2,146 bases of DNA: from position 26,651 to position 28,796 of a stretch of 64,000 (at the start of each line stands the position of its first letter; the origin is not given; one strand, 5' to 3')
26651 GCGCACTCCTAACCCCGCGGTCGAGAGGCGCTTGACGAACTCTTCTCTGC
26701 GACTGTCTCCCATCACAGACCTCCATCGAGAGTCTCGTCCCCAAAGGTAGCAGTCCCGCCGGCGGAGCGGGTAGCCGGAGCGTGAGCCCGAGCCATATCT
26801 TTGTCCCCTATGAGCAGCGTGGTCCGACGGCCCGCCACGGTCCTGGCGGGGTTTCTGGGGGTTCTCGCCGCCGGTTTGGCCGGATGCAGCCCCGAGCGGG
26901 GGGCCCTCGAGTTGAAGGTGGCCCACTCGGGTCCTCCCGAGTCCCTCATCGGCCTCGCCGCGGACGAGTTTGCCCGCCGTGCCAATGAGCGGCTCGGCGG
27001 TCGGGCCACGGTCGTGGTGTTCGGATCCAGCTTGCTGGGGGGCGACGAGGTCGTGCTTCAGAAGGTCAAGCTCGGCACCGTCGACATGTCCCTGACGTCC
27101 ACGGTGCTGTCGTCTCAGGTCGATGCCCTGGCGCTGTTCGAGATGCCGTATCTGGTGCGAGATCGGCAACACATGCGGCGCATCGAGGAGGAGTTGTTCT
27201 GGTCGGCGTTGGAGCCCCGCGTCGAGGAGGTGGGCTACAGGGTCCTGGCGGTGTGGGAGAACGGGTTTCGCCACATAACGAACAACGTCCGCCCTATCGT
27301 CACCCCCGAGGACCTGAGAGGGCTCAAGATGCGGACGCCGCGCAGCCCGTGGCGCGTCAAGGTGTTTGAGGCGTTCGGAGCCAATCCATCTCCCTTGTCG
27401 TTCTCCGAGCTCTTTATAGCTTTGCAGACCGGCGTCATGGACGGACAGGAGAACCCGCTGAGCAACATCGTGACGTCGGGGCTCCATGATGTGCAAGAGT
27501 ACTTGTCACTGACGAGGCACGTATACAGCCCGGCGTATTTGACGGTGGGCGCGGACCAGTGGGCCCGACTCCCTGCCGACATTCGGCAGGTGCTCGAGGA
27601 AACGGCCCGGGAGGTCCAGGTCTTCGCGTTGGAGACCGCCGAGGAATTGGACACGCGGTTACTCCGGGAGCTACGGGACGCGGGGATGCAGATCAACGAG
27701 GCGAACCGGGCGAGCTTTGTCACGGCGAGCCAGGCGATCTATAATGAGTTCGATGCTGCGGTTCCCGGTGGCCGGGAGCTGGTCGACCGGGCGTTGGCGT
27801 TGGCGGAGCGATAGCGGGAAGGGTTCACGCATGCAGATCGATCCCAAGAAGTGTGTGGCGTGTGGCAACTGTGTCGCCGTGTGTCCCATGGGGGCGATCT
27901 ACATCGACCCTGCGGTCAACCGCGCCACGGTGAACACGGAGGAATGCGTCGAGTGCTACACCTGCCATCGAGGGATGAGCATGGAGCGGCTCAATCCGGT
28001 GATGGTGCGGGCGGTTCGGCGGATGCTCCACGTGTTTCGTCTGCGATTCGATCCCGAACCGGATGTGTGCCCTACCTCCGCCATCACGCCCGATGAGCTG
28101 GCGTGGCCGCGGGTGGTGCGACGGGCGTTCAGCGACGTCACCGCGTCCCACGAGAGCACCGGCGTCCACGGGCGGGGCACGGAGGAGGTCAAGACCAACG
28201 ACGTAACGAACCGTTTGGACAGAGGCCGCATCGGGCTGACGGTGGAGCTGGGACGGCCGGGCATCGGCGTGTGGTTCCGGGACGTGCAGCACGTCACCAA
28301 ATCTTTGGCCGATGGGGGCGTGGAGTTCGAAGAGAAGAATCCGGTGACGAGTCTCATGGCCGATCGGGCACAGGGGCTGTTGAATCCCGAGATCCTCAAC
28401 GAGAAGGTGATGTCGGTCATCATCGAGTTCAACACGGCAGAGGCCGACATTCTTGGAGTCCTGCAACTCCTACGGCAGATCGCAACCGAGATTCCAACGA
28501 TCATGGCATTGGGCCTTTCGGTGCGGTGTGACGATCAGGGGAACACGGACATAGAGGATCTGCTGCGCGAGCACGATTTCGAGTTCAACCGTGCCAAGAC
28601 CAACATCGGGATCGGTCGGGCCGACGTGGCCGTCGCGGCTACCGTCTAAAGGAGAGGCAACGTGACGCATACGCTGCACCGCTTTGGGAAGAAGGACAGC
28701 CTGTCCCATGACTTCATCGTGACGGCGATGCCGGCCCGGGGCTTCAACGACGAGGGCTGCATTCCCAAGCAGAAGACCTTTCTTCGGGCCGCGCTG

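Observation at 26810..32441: Six-gene operon coupling an orphan TRAP binding protein, two Fe-S/Cys-rich proteins and E1 alpha/beta with no E2 or E3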

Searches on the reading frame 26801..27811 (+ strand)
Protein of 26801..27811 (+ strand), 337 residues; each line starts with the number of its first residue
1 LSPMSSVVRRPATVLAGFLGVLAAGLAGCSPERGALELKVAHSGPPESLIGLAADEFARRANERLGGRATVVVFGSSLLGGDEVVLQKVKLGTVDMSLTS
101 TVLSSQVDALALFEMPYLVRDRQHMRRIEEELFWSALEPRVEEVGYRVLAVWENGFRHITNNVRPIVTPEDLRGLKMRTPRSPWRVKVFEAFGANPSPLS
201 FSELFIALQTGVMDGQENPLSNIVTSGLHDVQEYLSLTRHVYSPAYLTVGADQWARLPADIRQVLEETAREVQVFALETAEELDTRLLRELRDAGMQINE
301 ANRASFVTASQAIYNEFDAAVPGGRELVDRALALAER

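Call 4: search_protein_families(library=pfam, proteins=[window:26801-27811:+], max_evalue=0.01)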
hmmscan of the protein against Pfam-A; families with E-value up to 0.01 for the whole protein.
window:26801-27811:+ (337 aa): 1 family
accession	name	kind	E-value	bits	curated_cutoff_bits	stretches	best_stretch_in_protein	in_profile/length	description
PF03480.18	DctP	-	2.5e-88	296.5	23.4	1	41-317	2-283/286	Bacterial extracellular solute-binding protein, family 7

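Call 5: search_protein_families(library=ncbifam, proteins=[window:26801-27811:+], max_evalue=0.01)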
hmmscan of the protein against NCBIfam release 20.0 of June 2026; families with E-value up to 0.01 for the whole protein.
window:26801-27811:+ (337 aa): 2 families
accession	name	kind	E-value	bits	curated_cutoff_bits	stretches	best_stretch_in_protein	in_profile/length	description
TIGR00787.1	dctP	subfamily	3.4e-67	226.6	175.05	1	41-294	2-256/257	DctP family TRAP transporter solute-binding subunit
NF037995.1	TRAP_S1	subfamily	1.5e-62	211.4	50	1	39-304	1-266/271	TRAP transporter substrate-binding protein DctP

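Call 51: search_solved_structures(query=window:26801-27811:+, max_evalue=1e-20)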
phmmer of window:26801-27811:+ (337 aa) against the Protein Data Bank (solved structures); distinct sequences matched with E-value up to 1e-20: 74 (the best 60 are shown).
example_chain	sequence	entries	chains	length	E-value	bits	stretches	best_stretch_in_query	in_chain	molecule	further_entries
4nq8_A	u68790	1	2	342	2.3e-52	181.5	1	23-317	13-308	Putative periplasmic substrate-binding transport protein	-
4p47_A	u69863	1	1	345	4.5e-52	180.6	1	49-331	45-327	TRAP dicarboxylate transporter, DctP subunit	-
4pdh_A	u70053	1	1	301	5.5e-52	180.3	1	38-319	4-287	TRAP dicarboxylate transporter, DctP subunit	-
4p9k_A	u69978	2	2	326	4.8e-50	173.9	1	45-318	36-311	TRAP dicarboxylate transporter, DctP subunit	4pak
4pdd_A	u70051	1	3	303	1.1e-45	159.6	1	38-315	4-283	TRAP dicarboxylate transporter, DctP subunit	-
4ovs_A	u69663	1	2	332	1.8e-45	158.9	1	37-321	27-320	TRAP dicarboxylate transporter, DctP subunit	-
4xeq_A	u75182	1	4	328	6.9e-44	153.7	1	45-301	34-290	TRAP dicarboxylate transporter, DctP subunit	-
4pc9_A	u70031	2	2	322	2.1e-43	152.1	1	36-310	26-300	C4-dicarboxylate transport system, substrate-binding protein, putative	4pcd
4oan_A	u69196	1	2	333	3e-41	145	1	39-306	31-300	TRAP dicarboxylate transporter DctP subunit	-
9fve_A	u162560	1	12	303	1e-39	140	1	51-328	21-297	Sialic acid-binding periplasmic protein SiaP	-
9fvb_A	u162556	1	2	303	1.6e-39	139.4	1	51-328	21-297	Sialic acid-binding periplasmic protein SiaP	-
4mag_A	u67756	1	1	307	1.9e-39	139.1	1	59-333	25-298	Sialic Acid Binding Protein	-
7a5q_A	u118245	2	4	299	2.8e-39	138.6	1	59-328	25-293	DctP family TRAP transporter solute-binding subunit | Sialic acid-binding periplasmic protein SiaP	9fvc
4mmp_A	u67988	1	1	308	7.8e-38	133.8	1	44-317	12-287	Sialic Acid Binding Protein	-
7a5c_A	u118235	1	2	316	1e-37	133.4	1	38-328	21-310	Sialic acid-binding periplasmic protein SiaP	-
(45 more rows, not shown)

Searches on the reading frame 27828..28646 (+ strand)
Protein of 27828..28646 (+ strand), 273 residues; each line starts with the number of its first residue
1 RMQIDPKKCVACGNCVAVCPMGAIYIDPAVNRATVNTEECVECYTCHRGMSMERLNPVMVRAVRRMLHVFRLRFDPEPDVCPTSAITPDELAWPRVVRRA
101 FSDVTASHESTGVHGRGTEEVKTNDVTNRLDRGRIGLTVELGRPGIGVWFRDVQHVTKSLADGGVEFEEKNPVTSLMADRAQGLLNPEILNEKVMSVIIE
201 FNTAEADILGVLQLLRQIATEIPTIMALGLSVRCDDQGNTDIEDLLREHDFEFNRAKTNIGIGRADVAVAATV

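Call 4: search_protein_families(library=pfam, proteins=[window:27828-28646:+], max_evalue=0.01)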
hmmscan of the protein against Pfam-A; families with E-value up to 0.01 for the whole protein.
window:27828-28646:+ (273 aa): 11 families
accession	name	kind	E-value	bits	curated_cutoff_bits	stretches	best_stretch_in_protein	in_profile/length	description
PF00037.32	Fer4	-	3.7e-11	42.8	21.1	1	3-25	2-24/24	4Fe-4S binding domain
PF13237.11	Fer4_10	-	2.9e-10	40.3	25.5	1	2-46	2-48/53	4Fe-4S dicluster domain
PF12838.12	Fer4_7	-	1e-08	35.9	27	1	8-46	1-44/52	4Fe-4S dicluster domain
PF12837.12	Fer4_6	-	5.3e-07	29.7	25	1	2-24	2-24/24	4Fe-4S binding domain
PF14697.11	Fer4_21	-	4.1e-06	27.3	35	1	3-47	2-48/59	4Fe-4S dicluster domain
PF13187.11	Fer4_9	-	4.1e-06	27.2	27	1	8-47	1-44/52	4Fe-4S dicluster domain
PF13484.11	Fer4_16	-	0.00011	23.3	30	0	8-52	1-42/66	4Fe-4S double cluster binding domain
PF12797.12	Fer4_2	-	0.00013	22.2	24.5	1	2-20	3-21/22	4Fe-4S binding domain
PF13534.11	Fer4_17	-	0.0034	18.3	22.2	0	7-22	44-59/61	4Fe-4S dicluster domain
PF25160.1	LdpA_Fe-S-bd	-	0.007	16.6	27.6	1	4-25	23-44/49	LdpA Fe-S cluster-binding domain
PF13746.11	Fer4_18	-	0.0072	16.9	27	0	7-48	59-97/114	4Fe-4S dicluster domain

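Call 5: search_protein_families(library=ncbifam, proteins=[window:27828-28646:+], max_evalue=0.01)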
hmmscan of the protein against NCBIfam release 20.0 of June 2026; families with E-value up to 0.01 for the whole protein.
window:27828-28646:+ (273 aa): 46 families (the best 25 are shown)
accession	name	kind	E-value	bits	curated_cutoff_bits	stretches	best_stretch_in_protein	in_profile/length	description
NF058577.1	FdxA_fam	equivalog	1.4e-07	31.5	65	2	8-47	8-45/52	4Fe-4S ferredoxin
NF040864.1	HgcB_ferredoxin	equivalog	1.5e-06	28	99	1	2-52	9-58/93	mercury methylation ferredoxin HgcB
NF010367.0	PRK13795.1-2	equivalog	6.4e-06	24.9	456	1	4-48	533-577/584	hypothetical protein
TIGR04395.1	cutC_activ_rSAM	equivalog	7e-06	25.5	360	1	5-55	52-103/309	choline TMA-lyase-activating enzyme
NF010369.0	PRK13795.1-4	equivalog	7.2e-06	24.5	1086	1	8-48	577-617/633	hypothetical protein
NF005504.0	PRK07118.1-3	equivalog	1e-05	25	437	1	9-49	142-182/293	Fe-S cluster domain-containing protein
NF006221.0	PRK08348.1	subfamily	1.7e-05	24.5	124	1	3-47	40-84/136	NADH-plastoquinone oxidoreductase subunit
NF043039.1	HgcAB_like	equivalog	2e-05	24.4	285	1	2-46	295-340/350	HgcAB-like fusion protein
NF005503.0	PRK07118.1-2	equivalog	2.1e-05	23.9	252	1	8-49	139-178/292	RnfABCDGE type electron transport complex subunit B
NF042909.1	FMH_DH_FwdF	exception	2.2e-05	23.7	375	1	3-47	221-266/336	tungsten-dependent formylmethanofuran dehydrogenase subunit FwdF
NF045480.1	FdxA_Actino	equivalog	2.8e-05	24.3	125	1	2-30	33-61/107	ferredoxin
TIGR04041.1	activase_YjjW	hypoth_equivalog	4.9e-05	22.9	250.2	1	7-48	41-80/276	YjjW family glycine radical enzyme activase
TIGR04003.1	rSAM_BssD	equivalog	5.4e-05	22.5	496.45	1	5-48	48-91/314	[benzylsuccinate synthase]-activating enzyme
TIGR04105.1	FeFe_hydrog_B1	subfamily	6e-05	21.9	450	1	2-25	183-206/462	monomeric [FeFe] hydrogenase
NF038196.1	ferrodoxin_EFR1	subfamily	6.4e-05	23.1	75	1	4-47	182-221/242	EFR1 family ferrodoxin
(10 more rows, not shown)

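Call 10: search_solved_structures(query=window:27828-28646:+, max_evalue=1)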
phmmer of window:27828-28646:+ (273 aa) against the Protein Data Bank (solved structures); distinct sequences matched with E-value up to 1: 149 (the best 60 are shown).
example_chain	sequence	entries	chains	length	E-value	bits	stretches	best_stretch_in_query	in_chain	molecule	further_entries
5t5i_F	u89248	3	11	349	5.7e-11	45.4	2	2-25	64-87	Tungsten formylmethanofuran dehydrogenase subunit fwdF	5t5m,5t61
9sw6_H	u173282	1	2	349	6.6e-11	45.2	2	3-25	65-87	Tungsten formylmethanofuran dehydrogenase, subunit F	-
9g03_E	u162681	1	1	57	1e-06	31.5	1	3-23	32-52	Ferredoxin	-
2vpw_B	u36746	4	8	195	1.1e-06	31.3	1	3-30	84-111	NRFC PROTEIN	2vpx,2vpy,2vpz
8qby_I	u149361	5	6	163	3.1e-06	29.9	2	1-40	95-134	NADH-quinone oxidoreductase subunit I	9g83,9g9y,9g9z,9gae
7zm7_I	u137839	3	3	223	8e-06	28.6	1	1-41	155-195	Oxidoreductase-like protein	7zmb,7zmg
7ar7_I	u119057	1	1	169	9.2e-06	28.4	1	1-40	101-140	NADH dehydrogenase [ubiquinone] iron-sulfur protein 8-A, mitochondrial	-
7b0n_I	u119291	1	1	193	9.5e-06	28.3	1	3-40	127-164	Subunit NUIM of protein NADH:Ubiquinone Oxidoreductase (Complex I)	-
8a6t_B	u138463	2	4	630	1.3e-05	27.8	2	3-24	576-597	Electron bifurcating hydrogenase subunit HydB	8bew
6gcs_I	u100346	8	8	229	1.5e-05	27.6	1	3-40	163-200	TYKY SUBUNIT (NUIM) | Subunit NUIM of NADH:Ubiquinone Oxidoreductase (Complex I)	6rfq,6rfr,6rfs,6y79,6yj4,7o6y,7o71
2fug_9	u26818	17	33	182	1.7e-05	27.5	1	7-32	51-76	NADH-quinone oxidoreductase chain 9 | NADH-QUINONE OXIDOREDUCTASE SUBUNIT 9 | NADH-quinone oxidoreductase subunit I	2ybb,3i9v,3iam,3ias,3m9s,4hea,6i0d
7a23_D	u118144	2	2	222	2e-05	27.2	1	1-40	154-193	TYKY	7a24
9iho_I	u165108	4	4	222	2.1e-05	27.2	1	3-40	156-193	NUIM (TYKY) subunit of mitochondrial NADH:ubiquinone oxidoreductase (Complex I)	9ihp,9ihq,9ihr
7v2c_B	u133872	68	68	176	2.2e-05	27.1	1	1-40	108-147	NADH dehydrogenase [ubiquinone] iron-sulfur protein 8, mitochondrial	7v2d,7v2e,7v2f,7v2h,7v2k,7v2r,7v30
5lc5_I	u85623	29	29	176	2.2e-05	27.1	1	1-40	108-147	NADH dehydrogenase [ubiquinone] iron-sulfur protein 8, mitochondrial | Mitochondrial complex I, TYKY subunit | NADH:ubiquinone oxidoreductase core subunit S8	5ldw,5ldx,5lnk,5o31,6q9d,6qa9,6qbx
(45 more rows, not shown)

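Call 26: find_homologous_proteins(query=window:27828-28646:+)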
Query window:27828-28646:+ (273 aa): 5832 proteins with E <= 0.001 among 8000 candidates; the best 120 are listed.
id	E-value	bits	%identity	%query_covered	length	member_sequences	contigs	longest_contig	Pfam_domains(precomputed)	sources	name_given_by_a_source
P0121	4.0e-180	615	100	100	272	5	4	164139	PF14697.12,PF12837.13,PF00037.33,PF12838.13,PF13237.12,PF13187.12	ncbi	-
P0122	3.5e-159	546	89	99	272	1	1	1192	PF12837.13,PF00037.33,PF13484.12,PF12838.13,PF13237.12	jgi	-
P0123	4.3e-150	516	85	98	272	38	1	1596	PF14697.12,PF00037.33,PF12838.13,PF13237.12,PF13187.12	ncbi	-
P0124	1.2e-144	499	81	100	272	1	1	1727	PF14697.12,PF12837.13,PF00037.33,PF12838.13,PF13237.12,PF13187.12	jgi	jgi:ferredoxin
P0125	1.7e-143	495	82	98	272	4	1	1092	PF14697.12,PF12837.13,PF00037.33,PF12838.13,PF13237.12,PF13187.12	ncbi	-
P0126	4.2e-143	493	81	98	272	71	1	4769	PF14697.12,PF12837.13,PF00037.33,PF12838.13,PF13237.12,PF13187.12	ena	-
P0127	1.8e-139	482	76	99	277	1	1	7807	PF12837.13,PF00037.33,PF12838.13,PF13237.12,PF13187.12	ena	-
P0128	1.2e-138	479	78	97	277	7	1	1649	PF14697.12,PF12837.13,PF00037.33,PF12838.13,PF13237.12,PF13187.12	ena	-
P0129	4.5e-138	477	76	99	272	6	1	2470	PF12837.13,PF00037.33,PF12838.13,PF13237.12,PF13187.12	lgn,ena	-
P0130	1.7e-137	475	77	99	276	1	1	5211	PF14697.12,PF12837.13,PF00037.33,PF12838.13,PF13237.12,PF13187.12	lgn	-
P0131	1.3e-136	472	76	96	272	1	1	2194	PF14697.12,PF12837.13,PF00037.33,PF12838.13,PF13237.12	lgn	-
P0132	2.1e-136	471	76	98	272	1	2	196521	PF14697.12,PF12837.13,PF00037.33,PF12838.13,PF13237.12,PF13187.12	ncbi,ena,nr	ncbi:MAG: 4Fe-4S binding protein [Gemmatimonadetes bacterium]|nr:4Fe-4S binding protein [Gemmatimona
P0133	5.3e-136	470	76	99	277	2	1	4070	PF12837.13,PF00037.33,PF12838.13,PF13237.12,PF13187.12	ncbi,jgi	-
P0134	5.7e-135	467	84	89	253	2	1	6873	-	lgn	-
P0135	1.9e-132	458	74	100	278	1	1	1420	PF14697.12,PF12837.13,PF00037.33,PF12838.13,PF13237.12,PF13187.12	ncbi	-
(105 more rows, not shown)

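Call 36: predict_structure(alignment_id=A2)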
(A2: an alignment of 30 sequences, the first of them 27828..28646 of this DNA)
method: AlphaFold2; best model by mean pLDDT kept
length: 273 residues; sequences in the alignment: 30
mean_pLDDT: 61.0   pTM: 0.58
mean pLDDT of the five models: 61.0, 60.3, 57.9, 57.8, 55.6
residues with pLDDT >= 90: 54; 70-90: 65; 50-70: 28; < 50: 126
segments of 3 or more residues with pLDDT < 50: 1-24, 26-28, 31-35, 40-55, 71-127, 255-273
pLDDT, mean of each block of 10 residues (from residue 1): 43 42 49 49 35 45 58 34 37 28 26 29 49 83 80 98 91 87 94 83 91 94 85 72 84 52 34 39
secondary structure, 60 per line:
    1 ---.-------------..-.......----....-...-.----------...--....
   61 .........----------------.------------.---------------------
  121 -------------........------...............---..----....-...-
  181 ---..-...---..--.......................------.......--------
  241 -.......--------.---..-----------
elements in order: E24-27 E32-35 H57-69 E134-141 H150-162 H172-175 E177-179 E197-204 H205-219 E226-232 H242-248
